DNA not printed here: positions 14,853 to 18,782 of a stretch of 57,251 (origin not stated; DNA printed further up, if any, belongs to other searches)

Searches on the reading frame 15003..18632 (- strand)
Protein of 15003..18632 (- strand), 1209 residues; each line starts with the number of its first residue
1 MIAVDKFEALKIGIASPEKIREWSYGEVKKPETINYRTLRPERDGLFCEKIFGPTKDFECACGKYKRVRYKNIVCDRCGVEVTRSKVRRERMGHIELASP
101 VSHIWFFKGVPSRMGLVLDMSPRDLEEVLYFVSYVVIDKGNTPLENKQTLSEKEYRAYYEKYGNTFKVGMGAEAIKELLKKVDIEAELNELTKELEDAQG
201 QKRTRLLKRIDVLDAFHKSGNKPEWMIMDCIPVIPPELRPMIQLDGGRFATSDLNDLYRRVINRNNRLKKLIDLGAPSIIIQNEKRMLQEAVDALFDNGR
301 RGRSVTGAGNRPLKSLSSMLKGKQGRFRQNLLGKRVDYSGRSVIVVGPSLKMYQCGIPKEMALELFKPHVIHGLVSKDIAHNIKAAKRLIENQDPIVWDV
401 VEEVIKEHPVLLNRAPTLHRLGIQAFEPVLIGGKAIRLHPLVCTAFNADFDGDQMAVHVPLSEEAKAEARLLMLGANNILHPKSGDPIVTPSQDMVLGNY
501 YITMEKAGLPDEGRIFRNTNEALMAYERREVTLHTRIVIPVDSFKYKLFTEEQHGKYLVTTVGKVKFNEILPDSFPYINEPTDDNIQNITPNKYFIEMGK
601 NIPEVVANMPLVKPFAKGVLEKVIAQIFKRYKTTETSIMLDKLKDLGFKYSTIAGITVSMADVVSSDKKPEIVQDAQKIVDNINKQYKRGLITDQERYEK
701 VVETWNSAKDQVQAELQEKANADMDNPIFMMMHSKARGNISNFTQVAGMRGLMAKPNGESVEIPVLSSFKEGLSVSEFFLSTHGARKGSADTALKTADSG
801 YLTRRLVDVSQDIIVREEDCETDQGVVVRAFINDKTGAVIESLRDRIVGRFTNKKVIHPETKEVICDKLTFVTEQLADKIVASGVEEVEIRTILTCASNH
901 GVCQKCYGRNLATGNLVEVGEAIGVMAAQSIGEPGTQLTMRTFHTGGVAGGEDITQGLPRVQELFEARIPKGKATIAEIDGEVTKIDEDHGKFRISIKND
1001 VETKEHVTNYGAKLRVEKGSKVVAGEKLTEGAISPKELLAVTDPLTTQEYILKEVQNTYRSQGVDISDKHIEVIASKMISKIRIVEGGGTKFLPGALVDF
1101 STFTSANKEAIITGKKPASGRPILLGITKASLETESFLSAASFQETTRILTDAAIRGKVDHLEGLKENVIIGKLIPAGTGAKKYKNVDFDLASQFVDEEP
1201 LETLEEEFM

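Call 5: search_protein_families(library=pfam, proteins=[window:15003-18632:-], max_evalue=0.1)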
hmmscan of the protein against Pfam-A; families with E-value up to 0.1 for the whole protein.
window:15003-18632:- (1209 aa): 7 families
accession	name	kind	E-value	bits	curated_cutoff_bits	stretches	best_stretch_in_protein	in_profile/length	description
PF04997.17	RNA_pol_Rpb1_1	-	2e-90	303.7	39.7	1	6-331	3-312/312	RNA polymerase Rpb1, domain 1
PF04998.22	RNA_pol_Rpb1_5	-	1.8e-58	198.6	28.5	1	772-1132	1-264/267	RNA polymerase Rpb1, domain 5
PF00623.25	RNA_pol_Rpb1_2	-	2.3e-42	145.5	25.3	1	333-474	1-165/166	RNA polymerase Rpb1, domain 2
PF04983.23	RNA_pol_Rpb1_3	-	1.4e-39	136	28.9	1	478-663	1-162/162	RNA polymerase Rpb1, domain 3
PF05000.22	RNA_pol_Rpb1_4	-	9.5e-15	54.9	24.8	1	692-757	1-79/107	RNA polymerase Rpb1, domain 4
PF00502.25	Phycobilisome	-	0.018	15.5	22.2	0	379-413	28-62/155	Phycobilisome protein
PF01333.25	Apocytochr_F_C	-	0.097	13.2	30.4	0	977-1030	7-62/118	Apocytochrome F, C-terminal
